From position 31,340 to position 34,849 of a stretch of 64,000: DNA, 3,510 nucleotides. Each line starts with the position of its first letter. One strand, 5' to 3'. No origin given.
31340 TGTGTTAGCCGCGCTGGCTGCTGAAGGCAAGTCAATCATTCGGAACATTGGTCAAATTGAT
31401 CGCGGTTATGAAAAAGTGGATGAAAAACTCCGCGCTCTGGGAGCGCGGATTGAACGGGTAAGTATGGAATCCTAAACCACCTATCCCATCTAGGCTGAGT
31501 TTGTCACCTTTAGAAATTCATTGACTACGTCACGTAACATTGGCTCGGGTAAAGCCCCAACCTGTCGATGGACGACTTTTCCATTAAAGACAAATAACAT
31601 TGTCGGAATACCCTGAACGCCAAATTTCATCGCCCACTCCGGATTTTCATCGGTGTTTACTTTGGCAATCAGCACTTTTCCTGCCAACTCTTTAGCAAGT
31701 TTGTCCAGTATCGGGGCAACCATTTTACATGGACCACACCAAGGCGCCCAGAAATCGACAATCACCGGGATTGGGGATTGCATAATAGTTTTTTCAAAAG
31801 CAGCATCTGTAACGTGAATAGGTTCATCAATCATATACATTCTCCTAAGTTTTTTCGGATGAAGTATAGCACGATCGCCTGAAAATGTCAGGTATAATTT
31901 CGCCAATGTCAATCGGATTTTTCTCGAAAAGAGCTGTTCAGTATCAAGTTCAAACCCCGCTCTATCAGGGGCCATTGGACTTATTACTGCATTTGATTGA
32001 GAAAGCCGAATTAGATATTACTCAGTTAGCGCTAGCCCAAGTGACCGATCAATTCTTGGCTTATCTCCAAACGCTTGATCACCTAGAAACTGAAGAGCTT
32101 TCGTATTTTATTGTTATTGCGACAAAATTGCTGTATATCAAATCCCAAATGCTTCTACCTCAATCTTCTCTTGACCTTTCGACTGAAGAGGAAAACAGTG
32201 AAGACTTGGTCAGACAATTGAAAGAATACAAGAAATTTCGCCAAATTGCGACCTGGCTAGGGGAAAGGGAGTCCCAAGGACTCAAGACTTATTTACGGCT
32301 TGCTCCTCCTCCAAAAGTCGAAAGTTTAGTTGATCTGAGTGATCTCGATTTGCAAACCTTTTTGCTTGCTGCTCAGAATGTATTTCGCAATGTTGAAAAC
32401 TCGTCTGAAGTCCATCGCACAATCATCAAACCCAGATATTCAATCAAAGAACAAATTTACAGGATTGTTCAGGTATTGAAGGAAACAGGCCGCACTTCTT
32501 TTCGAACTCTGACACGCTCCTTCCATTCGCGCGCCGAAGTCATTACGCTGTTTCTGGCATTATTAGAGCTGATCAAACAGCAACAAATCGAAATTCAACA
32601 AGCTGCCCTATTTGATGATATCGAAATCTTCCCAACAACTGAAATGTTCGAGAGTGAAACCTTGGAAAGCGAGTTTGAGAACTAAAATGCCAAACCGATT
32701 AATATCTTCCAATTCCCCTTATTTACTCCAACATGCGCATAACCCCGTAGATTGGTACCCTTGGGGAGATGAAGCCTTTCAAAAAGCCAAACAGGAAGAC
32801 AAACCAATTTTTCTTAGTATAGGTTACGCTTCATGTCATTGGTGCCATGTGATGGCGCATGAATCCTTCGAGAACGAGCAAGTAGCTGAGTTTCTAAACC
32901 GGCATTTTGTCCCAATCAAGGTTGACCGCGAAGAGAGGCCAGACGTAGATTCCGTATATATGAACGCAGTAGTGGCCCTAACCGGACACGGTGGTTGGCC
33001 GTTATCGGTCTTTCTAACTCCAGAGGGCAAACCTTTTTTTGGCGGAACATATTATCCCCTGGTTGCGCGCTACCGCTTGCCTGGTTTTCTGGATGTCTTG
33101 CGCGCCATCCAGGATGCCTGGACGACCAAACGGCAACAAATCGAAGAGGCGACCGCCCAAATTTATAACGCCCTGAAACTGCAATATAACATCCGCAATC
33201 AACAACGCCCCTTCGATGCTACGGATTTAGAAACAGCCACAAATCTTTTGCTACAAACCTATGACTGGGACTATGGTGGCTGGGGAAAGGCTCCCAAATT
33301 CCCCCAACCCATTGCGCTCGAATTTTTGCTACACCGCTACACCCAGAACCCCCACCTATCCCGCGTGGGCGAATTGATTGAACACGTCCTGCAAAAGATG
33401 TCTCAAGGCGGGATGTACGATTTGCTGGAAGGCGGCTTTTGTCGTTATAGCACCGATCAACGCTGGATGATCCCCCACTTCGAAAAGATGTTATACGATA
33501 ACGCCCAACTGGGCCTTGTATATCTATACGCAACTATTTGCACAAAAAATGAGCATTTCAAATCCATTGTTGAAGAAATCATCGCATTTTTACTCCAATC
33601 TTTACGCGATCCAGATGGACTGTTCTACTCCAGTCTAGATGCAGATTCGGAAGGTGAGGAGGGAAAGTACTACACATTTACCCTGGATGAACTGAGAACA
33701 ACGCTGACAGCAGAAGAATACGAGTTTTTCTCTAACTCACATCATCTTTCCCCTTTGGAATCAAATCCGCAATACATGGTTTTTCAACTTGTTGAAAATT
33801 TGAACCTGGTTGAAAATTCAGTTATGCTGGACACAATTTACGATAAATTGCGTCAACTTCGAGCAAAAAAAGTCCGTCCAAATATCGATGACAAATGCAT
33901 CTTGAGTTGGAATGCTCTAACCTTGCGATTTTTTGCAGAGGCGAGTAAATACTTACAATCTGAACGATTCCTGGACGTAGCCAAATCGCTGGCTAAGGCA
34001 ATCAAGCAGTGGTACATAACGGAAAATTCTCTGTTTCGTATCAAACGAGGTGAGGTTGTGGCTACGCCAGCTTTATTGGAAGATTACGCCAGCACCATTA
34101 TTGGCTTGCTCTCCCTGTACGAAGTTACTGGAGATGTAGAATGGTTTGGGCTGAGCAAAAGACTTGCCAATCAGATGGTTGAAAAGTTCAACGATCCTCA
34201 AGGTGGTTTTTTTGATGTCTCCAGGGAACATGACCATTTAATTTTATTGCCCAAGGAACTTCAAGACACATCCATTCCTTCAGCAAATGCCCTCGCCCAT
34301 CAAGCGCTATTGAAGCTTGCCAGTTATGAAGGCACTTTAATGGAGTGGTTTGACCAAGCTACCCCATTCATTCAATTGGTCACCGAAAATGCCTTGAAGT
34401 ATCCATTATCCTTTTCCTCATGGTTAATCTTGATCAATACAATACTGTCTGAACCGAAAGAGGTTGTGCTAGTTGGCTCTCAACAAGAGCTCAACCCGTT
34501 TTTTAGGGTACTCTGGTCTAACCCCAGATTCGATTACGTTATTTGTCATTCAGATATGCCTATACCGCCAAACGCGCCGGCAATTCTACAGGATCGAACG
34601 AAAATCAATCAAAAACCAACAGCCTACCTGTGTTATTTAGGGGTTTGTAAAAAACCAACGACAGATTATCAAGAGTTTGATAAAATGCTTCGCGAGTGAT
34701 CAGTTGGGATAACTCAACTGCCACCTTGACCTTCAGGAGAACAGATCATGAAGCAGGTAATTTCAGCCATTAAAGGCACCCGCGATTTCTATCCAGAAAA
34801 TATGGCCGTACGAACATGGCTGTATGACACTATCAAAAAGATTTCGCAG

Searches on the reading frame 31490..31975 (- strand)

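Call 33: search_protein_families(library=pfam, proteins=[window:31490-31975:-], max_evalue=0.0001)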
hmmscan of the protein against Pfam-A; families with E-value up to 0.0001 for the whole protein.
window:31490-31975:- (161 aa): 5 families
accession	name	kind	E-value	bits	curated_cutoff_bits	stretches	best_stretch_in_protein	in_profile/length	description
PF00085.26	Thioredoxin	-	1.8e-31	108.6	23.5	1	53-152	3-102/103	Thioredoxin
PF13098.12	Thioredoxin_2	-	1.6e-08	35.3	27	1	70-149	7-102/104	Thioredoxin-like domain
PF08534.16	Redoxin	-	3.2e-06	27.4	26.6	0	71-116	31-78/148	Redoxin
PF13905.12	Thioredoxin_8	-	9.9e-06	26.2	27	0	71-113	4-48/94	Thioredoxin-like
PF14595.12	Thioredoxin_9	-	2.4e-05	24.7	25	1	44-133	17-108/129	Thioredoxin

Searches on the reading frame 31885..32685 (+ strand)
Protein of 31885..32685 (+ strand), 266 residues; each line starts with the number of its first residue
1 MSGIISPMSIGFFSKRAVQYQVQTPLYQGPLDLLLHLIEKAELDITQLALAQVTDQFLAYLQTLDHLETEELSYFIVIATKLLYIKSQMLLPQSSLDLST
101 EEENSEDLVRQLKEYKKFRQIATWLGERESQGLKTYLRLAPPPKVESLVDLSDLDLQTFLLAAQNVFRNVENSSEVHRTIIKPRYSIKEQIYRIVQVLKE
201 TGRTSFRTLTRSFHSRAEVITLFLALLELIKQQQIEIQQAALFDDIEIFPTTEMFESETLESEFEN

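Call 33: search_protein_families(library=pfam, proteins=[window:31885-32685:+], max_evalue=0.0001)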
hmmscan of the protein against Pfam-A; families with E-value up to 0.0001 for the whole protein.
window:31885-32685:+ (266 aa): 1 family
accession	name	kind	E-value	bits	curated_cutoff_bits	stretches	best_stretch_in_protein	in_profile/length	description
PF02616.19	SMC_ScpA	-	3.4e-32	112.7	24.6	1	37-248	1-229/232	Segregation and condensation protein ScpA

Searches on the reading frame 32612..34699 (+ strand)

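Call 33: search_protein_families(library=pfam, proteins=[window:32612-34699:+], max_evalue=0.0001)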
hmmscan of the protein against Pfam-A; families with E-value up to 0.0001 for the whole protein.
window:32612-34699:+ (695 aa): 2 families
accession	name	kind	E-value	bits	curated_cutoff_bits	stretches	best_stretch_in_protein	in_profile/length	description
PF03190.21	Thioredox_DsbH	-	8.6e-80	266.9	27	1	28-188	2-162/163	Protein of unknown function, DUF255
PF13899.12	Thioredoxin_7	-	7.3e-11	42.5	27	1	47-137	1-83/83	Thioredoxin-like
